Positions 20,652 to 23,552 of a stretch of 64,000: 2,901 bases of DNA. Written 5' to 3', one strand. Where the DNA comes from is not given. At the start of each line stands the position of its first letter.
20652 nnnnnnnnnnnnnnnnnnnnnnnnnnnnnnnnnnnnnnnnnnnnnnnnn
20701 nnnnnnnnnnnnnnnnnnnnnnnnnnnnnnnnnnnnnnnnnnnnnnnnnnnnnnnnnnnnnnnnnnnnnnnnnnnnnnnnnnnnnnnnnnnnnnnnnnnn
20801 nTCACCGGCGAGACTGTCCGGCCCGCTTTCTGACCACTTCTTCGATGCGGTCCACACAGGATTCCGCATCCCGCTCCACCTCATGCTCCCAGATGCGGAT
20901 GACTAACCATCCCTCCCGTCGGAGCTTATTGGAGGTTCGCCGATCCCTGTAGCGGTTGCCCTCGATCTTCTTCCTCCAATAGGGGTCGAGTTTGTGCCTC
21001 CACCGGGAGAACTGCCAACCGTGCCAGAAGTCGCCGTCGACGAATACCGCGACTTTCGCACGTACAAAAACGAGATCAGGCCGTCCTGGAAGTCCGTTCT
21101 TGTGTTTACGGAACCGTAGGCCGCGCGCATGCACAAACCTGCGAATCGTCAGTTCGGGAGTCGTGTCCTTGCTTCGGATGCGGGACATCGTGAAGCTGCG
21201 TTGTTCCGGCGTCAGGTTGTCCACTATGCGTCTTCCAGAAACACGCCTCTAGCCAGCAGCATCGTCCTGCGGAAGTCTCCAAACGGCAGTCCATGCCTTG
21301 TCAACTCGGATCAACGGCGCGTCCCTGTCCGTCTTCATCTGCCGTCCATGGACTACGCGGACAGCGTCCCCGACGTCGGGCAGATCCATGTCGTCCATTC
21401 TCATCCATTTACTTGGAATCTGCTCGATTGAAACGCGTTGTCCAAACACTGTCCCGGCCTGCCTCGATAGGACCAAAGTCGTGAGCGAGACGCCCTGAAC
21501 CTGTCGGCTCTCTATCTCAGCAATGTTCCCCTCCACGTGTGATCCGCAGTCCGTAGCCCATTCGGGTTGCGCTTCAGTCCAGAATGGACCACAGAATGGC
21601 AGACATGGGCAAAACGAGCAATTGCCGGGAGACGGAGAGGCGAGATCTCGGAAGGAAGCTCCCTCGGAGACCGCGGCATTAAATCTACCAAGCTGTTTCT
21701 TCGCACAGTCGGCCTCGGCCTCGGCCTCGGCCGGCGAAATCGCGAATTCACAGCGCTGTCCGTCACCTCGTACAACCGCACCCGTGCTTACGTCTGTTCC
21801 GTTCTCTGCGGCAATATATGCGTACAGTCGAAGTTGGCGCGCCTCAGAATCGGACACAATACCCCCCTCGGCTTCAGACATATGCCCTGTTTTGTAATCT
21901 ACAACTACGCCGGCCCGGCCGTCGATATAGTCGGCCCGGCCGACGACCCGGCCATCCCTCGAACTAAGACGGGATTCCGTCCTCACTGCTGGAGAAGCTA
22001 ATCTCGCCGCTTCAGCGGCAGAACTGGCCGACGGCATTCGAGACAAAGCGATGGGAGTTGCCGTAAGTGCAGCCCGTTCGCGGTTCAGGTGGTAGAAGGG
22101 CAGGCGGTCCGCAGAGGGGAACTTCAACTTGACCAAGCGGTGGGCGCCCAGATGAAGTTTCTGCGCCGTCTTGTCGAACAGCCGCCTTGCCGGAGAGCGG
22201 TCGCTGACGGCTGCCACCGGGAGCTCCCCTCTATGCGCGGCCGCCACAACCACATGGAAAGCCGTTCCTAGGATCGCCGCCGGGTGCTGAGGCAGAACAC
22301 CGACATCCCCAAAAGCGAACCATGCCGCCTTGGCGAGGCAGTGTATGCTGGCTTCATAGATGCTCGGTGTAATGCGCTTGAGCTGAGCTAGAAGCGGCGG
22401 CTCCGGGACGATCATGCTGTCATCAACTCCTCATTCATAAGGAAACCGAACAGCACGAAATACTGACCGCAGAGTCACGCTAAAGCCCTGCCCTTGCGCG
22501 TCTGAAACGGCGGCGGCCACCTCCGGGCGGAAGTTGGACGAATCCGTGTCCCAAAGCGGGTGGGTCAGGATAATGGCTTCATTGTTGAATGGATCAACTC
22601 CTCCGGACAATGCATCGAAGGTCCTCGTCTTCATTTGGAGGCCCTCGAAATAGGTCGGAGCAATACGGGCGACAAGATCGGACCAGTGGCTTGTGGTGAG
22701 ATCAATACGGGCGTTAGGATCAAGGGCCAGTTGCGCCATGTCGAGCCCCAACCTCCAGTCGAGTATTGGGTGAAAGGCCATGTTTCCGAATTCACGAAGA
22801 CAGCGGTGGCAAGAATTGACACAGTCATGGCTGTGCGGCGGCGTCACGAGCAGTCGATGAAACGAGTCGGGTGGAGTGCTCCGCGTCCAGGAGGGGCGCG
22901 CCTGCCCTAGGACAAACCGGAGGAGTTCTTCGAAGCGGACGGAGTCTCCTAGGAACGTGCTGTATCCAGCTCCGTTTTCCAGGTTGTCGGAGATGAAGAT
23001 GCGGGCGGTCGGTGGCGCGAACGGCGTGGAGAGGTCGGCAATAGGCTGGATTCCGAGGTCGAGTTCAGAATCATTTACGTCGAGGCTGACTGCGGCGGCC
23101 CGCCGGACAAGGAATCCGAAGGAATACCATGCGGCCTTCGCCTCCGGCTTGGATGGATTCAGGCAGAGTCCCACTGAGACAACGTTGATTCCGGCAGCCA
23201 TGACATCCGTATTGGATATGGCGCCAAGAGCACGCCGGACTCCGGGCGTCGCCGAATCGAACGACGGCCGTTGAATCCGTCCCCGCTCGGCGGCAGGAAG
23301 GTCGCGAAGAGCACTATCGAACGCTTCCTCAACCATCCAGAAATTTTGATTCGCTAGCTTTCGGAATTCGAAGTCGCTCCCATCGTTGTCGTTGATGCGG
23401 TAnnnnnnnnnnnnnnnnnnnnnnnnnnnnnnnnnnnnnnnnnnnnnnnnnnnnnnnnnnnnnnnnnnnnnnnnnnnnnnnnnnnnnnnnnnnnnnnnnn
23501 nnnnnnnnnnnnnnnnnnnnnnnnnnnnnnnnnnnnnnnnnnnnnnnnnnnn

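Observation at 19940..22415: Nuclease trio downstream of the helicase: a putative modification-reading HNH enzyme co-transcribed with a 5mC methyltransferase and Vsr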

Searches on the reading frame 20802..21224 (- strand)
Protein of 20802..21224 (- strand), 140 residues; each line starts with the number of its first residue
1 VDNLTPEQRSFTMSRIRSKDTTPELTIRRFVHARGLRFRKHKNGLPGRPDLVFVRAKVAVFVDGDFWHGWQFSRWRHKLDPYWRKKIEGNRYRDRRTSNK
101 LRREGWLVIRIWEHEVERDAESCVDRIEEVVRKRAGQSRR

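Call 4: search_protein_families(library=pfam, proteins=[window:20802-21224:-], max_evalue=0.01)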
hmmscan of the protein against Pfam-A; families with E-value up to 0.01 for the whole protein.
window:20802-21224:- (140 aa): 3 families
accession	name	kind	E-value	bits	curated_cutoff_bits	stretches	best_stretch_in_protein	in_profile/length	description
PF03852.21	Vsr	-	2.6e-28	98.1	27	1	1-72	1-72/74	DNA mismatch endonuclease Vsr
PF18741.7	MTES_1575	-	4.5e-07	30.3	38.2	1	88-129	53-94/96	REase_MTES_1575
PF04480.18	DUF559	-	2e-05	24.9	20.6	1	90-131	67-108/109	Protein of unknown function (DUF559)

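Call 5: search_protein_families(library=padloc, proteins=[window:20802-21224:-], max_evalue=0.01)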
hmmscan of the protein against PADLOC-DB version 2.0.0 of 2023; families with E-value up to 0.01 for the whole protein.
window:20802-21224:- (140 aa): 1 family
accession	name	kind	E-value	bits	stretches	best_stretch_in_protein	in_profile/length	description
PDLC03397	Vsr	-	4.9e-16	57.2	1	8-126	9-133/156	Type II nicking endonuclease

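Call 7: search_protein_families(library=ncbifam, proteins=[window:20802-21224:-], max_evalue=0.01)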
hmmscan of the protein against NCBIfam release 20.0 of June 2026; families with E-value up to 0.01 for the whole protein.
window:20802-21224:- (140 aa): 2 families
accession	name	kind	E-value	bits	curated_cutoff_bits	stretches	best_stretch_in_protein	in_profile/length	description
TIGR00632.1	vsr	subfamily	6e-35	120.1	97.85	1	1-115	2-119/119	DNA mismatch endonuclease Vsr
NF007294.0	PRK09767.1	equivalog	0.0063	16.6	218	0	92-134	72-113/117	DUF559 domain-containing protein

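Call 71: search_solved_structures(query=window:20802-21224:-, max_evalue=0.01, show_alignments=2)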
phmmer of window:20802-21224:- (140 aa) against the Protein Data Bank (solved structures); distinct sequences matched with E-value up to 0.01: 3.
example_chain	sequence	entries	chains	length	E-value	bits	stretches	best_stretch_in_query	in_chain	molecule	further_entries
1cw0_A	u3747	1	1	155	1.2e-15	60.7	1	8-129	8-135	PROTEIN (DNA MISMATCH ENDONUCLEASE)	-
1vsr_A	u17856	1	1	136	2.1e-13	53.5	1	20-129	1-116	PROTEIN (VSR ENDONUCLEASE)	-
1odg_A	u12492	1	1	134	5.7e-13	52.1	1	30-129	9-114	DNA MISMATCH ENDONUCLEASE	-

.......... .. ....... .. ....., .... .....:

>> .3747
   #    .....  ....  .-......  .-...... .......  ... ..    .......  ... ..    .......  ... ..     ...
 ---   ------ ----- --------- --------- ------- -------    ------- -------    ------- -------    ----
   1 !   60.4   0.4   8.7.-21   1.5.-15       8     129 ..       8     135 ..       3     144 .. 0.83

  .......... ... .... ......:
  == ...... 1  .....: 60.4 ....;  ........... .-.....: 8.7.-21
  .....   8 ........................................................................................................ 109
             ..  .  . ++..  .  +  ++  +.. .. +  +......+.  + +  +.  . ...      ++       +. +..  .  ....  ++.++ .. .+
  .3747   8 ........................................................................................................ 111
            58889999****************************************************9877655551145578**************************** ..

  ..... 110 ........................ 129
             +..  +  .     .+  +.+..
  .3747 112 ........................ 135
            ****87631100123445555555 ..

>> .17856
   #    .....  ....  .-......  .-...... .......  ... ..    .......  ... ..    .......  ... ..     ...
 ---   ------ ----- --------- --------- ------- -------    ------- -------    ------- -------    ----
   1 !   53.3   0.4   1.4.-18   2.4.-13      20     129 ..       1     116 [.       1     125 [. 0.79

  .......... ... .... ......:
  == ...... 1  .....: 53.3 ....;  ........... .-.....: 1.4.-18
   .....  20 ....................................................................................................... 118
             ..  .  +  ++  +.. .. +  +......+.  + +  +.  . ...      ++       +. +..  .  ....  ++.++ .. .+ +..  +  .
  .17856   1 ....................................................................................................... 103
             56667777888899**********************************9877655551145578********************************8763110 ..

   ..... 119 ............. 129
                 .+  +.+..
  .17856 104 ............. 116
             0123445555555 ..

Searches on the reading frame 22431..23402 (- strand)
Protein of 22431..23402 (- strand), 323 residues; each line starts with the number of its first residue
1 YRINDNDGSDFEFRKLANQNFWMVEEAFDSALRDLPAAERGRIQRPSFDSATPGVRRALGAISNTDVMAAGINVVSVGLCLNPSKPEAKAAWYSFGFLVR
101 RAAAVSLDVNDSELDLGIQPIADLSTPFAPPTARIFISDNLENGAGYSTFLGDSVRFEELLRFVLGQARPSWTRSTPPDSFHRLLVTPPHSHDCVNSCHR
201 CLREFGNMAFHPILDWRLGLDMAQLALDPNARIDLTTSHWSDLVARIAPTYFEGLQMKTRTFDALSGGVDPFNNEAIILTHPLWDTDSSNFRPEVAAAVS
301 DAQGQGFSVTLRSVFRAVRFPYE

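Call 54: search_protein_families(library=pfam, proteins=[window:22431-23402:-], max_evalue=1)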
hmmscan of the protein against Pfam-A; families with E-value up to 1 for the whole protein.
window:22431-23402:- (323 aa): 1 family
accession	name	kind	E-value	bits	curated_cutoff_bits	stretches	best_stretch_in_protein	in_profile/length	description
PF09369.15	MZB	-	0.00047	21.2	24.2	1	98-202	4-80/80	MrfA Zn-binding domain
